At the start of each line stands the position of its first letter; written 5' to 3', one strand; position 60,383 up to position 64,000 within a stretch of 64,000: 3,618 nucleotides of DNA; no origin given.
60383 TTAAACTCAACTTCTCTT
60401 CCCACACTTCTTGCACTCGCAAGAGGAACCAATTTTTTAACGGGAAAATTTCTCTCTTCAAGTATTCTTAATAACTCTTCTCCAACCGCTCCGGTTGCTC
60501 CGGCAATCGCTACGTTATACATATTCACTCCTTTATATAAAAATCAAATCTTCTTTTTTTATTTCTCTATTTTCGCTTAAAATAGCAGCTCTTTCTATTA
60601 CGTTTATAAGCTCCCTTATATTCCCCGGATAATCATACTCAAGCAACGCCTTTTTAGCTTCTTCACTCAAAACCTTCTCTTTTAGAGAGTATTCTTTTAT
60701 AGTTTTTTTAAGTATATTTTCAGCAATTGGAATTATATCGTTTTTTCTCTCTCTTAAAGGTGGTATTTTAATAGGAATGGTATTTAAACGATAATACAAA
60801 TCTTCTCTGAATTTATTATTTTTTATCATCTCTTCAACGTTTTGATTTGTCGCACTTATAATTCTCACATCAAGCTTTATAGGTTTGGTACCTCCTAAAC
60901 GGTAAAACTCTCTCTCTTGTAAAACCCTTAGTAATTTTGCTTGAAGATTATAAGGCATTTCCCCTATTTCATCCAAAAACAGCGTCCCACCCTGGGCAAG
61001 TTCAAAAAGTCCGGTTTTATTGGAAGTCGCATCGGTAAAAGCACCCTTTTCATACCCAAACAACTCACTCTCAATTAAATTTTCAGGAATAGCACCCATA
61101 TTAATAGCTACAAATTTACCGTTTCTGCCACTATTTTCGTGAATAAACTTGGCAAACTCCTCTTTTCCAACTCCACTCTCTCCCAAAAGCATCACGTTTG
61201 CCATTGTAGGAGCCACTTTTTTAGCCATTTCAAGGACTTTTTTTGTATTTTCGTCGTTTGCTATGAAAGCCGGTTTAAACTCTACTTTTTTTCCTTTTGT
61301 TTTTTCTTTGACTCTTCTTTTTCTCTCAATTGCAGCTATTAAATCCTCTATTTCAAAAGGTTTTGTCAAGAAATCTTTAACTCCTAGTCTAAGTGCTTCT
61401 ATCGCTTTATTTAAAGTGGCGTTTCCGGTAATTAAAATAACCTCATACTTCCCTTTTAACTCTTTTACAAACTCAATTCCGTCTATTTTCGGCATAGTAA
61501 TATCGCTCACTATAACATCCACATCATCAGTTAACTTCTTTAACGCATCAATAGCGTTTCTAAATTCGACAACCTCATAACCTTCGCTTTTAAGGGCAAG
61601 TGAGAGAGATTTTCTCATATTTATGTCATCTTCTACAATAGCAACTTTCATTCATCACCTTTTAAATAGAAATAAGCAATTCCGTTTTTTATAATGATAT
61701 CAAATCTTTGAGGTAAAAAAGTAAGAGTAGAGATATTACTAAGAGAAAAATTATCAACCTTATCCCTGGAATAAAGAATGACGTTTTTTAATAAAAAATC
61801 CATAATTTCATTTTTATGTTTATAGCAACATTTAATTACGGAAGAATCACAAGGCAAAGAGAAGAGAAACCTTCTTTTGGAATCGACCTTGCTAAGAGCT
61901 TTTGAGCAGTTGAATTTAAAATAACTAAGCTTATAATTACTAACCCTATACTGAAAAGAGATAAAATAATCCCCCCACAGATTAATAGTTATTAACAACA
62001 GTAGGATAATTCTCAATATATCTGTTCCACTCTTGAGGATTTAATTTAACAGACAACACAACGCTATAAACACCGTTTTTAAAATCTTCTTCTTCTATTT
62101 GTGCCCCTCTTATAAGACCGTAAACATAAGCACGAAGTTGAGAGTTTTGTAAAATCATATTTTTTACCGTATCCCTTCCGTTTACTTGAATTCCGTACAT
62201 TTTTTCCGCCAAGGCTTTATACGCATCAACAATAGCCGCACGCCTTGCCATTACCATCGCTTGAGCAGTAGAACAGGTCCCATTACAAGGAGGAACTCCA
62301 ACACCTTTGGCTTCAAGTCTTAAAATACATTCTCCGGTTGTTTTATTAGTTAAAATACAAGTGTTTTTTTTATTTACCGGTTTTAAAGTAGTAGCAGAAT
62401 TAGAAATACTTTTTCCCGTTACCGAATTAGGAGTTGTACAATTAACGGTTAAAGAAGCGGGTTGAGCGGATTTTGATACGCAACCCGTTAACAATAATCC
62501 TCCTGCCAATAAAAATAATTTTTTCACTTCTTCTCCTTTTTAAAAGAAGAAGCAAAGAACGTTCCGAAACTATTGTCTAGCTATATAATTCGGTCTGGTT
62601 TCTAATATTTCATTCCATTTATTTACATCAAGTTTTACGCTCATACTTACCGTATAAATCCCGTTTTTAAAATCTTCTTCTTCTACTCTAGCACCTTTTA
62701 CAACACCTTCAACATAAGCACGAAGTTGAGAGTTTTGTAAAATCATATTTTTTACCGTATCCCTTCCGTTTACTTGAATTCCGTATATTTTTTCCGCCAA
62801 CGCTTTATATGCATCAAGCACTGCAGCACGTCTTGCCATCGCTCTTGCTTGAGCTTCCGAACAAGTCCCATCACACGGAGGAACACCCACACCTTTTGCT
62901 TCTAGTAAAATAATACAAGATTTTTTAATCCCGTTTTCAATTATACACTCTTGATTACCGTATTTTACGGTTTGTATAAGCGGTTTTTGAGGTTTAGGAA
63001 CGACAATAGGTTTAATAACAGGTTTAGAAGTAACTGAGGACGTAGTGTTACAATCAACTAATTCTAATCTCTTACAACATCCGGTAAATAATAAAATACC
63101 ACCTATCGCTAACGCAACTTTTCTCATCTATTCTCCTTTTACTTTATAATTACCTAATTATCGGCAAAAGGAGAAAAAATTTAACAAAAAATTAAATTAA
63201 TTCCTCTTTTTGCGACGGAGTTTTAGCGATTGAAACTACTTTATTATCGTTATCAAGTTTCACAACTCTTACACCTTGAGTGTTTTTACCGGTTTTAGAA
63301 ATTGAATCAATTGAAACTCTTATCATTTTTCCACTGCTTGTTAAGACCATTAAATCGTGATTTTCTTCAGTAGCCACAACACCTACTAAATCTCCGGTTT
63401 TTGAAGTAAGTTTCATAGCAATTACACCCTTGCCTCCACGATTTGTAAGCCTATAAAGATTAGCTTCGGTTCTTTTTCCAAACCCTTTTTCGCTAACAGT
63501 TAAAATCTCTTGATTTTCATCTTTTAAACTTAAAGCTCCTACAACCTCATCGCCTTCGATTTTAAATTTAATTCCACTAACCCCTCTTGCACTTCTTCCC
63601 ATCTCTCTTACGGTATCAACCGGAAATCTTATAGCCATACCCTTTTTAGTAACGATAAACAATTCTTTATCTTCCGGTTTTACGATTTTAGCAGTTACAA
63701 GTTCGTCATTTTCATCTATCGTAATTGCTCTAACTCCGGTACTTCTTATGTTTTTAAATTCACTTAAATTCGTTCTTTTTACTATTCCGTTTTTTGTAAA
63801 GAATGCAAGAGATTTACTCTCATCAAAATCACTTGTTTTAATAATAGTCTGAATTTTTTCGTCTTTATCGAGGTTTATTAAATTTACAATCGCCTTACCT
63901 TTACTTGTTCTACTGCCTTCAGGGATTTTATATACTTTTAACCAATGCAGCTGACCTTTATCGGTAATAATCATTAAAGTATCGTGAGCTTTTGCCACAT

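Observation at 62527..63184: Promoter-embedded anti-SD arms may restrict translation of both flgP paralogs to mRNA from their own flagellar promoter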

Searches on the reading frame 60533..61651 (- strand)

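Call 4: search_protein_families(library=pfam, proteins=[window:60533-61651:-], max_evalue=0.01)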
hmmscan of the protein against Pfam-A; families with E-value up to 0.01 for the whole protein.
window:60533-61651:- (372 aa): 9 families
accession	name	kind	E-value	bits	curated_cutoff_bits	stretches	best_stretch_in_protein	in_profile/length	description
PF00158.32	Sigma54_activat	-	4.3e-71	238.4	20.2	1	130-294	2-167/168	Sigma-54 interaction domain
PF00072.30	Response_reg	-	4.8e-26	91.5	30.2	1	3-109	1-111/111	Response regulator receiver domain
PF14532.12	Sigma54_activ_2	-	2.6e-20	73.5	25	1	137-299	8-138/138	Sigma-54 interaction domain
PF25601.1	AAA_lid_14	-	3e-20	72.3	27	1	300-369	1-70/87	AAA+ ATPase lid domain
PF07728.20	AAA_5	-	8.3e-10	39.2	22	1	152-272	1-125/139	AAA domain (dynein-related subfamily)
PF07724.20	AAA_2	-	2.7e-05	24.7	27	1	150-281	3-136/166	AAA domain (Cdc48 subfamily)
PF00004.35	AAA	-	0.005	17.7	21.2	0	153-275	1-114/131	ATPase family associated with various cellular activities (AAA)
PF00493.29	MCM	-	0.0059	16.2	23.3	0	149-246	56-147/224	MCM P-loop domain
PF01078.27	Mg_chelatase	-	0.0089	15.9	20.3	0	210-244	96-130/207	Magnesium chelatase, subunit ChlI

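Call 31: search_protein_families(library=ncbifam, proteins=[window:60533-61651:-], max_evalue=0.01)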
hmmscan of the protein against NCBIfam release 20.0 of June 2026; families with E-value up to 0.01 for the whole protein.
window:60533-61651:- (372 aa): 114 families (the best 25 are shown)
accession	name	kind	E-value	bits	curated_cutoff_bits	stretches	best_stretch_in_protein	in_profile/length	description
NF049963.1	RespRegFlgRCampy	domain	8.9e-172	571.7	750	1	1-370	1-378/429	fla regulon two-component system response regulator FlgR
TIGR01818.1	ntrC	equivalog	5.5e-113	378.2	558.6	1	3-369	1-377/463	nitrogen regulation protein NR(I)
NF008469.0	PRK11361.1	equivalog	3.3e-104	349.1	714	1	2-369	6-386/461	acetoacetate metabolism transcriptional regulator AtoC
TIGR02915.1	PEP_resp_reg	equivalog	1.6e-103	346.9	502.6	1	4-370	2-383/445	PEP-CTERM-box response regulator transcription factor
NF041552.1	TF_PrdR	equivalog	8.6e-102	341.3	795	1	115-369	255-510/577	sigma-54 dependent transcriptional regulator PrdR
NF008176.1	PRK10923.1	equivalog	7.7e-97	324.8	620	1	2-369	5-381/469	nitrogen regulation protein NR(I)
NF011695.0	PRK15115.1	equivalog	1.2e-96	324.2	763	1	3-361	9-370/445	two-component system response regulator GlrR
TIGR01817.1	nifA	equivalog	1.6e-96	324.2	528.85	1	112-371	181-440/534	nif-specific transcriptional activator NifA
NF050807.1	TransRegFlbDCaul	equivalog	2.1e-94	316.9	750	1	15-369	16-361/454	sigma-54-dependent transcriptional regulator FlbD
NF051870.1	NAssimRespRegNtrX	equivalog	5.8e-88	295.7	600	1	2-362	3-371/452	nitrogen assimilation response regulator NtrX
NF041946.1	LuxO_transreg_Vib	equivalog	1.5e-87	294.4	800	1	29-367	28-374/463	quorum-sensing sigma-54 dependent transcriptional regulator LuxO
NF003451.0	PRK05022.1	equivalog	6e-86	289.2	476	1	94-365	158-429/512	nitric oxide reductase transcriptional regulator NorR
NF038308.1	RNA_repair_RtcR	equivalog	7.4e-86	289.1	650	1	110-368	163-431/530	RNA repair transcriptional activator RtcR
TIGR02329.1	propionate_PrpR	equivalog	3.9e-81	273.3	499.2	1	127-359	212-450/526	propionate catabolism operon regulatory protein PrpR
NF007689.0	PRK10365.1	equivalog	8.5e-79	265.4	760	1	2-366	7-379/441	sigma-54-dependent response regulator transcription factor ZraR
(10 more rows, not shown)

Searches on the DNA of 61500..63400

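Call 6: search_rna_families(source=window, start=61500, end=63400, threshold=evalue, max_evalue=5)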
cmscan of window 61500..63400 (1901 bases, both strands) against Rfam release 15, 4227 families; matches with E-value up to 5: 4.
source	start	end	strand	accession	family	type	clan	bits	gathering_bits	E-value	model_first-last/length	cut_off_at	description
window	63282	63317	-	RF01315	CRISPR-DR2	Gene; CRISPR;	CL00014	20.1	37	1.7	1-30/30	no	CRISPR RNA direct repeat element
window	62523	62556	-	RF02266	XIST_intron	Gene; lncRNA;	-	18.7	70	4.2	1-68/68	no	XIST 3' intron conserved motif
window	62910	62969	-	RF02427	SpF10_sRNA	Gene; sRNA;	-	18.1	60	4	1-57/57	no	Streptococcus sRNA SpF10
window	62503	62554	+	RF00023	tmRNA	Gene;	CL00001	10.9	47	0.092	91-140/374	no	transfer-messenger RNA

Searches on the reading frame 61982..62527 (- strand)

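Call 4: search_protein_families(library=pfam, proteins=[window:61982-62527:-], max_evalue=0.01)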
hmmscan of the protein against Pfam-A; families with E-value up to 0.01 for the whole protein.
window:61982-62527:- (181 aa): 2 families
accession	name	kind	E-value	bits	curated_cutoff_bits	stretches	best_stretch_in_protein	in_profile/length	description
PF02169.21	LPP20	-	8.5e-05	23.4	25.9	1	91-158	20-94/97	LPP20 lipoprotein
PF16548.10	FlgT_N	-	0.00063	20.7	28.8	1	93-162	17-85/87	Flagellar assembly protein T, N-terminal domain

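Call 31: search_protein_families(library=ncbifam, proteins=[window:61982-62527:-], max_evalue=0.01)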
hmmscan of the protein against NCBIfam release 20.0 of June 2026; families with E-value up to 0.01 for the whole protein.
window:61982-62527:- (181 aa): 0 families

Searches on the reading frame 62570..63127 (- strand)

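Call 4: search_protein_families(library=pfam, proteins=[window:62570-63127:-], max_evalue=0.01)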
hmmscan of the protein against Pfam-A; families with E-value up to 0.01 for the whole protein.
window:62570-63127:- (185 aa): 1 family
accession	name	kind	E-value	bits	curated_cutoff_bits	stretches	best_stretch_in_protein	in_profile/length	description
PF02169.21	LPP20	-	1.3e-06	29.2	25.9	1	96-160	21-92/97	LPP20 lipoprotein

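Call 31: search_protein_families(library=ncbifam, proteins=[window:62570-63127:-], max_evalue=0.01)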
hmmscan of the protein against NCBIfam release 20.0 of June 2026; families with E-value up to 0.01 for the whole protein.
window:62570-63127:- (185 aa): 0 families

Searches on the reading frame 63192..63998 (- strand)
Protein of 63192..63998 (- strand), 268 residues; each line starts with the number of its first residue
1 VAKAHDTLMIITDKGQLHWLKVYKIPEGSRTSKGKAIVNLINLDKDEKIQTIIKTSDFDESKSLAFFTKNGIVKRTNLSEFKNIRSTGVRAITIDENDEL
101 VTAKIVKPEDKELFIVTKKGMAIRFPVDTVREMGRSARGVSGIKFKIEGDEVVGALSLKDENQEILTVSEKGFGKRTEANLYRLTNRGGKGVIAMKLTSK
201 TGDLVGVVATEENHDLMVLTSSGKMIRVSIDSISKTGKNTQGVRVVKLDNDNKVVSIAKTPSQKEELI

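Call 31: search_protein_families(library=ncbifam, proteins=[window:63192-63998:-], max_evalue=0.01)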
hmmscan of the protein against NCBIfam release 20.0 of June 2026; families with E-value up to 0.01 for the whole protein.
window:63192-63998:- (268 aa): 7 families
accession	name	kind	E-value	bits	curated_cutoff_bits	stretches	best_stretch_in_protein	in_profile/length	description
TIGR01063.1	gyrA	equivalog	4.9e-87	292.7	877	1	2-260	543-798/800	DNA topoisomerase (ATP-hydrolyzing) subunit A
NF004043.1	PRK05560.1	equivalog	1.2e-86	291.4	902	1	2-259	543-797/798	DNA gyrase subunit A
NF038098.1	GyrA_w_intein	exception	1.9e-61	208.3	1850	1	3-264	970-1230/1232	intein-containing DNA gyrase subunit A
NF010586.0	PRK13979.1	equivalog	4.4e-35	120.8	1475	2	42-197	790-945/957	DNA topoisomerase IV subunit A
TIGR01061.1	parC_Gpos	equivalog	2.6e-33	115.4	813.25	2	2-170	539-706/737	DNA topoisomerase IV subunit A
NF004044.1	PRK05561.1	subfamily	1.1e-27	97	654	2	2-146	534-674/738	DNA topoisomerase (ATP-hydrolyzing)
TIGR01062.1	parC_Gneg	equivalog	8.9e-10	37.3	628.9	2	2-146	533-671/735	DNA topoisomerase IV subunit A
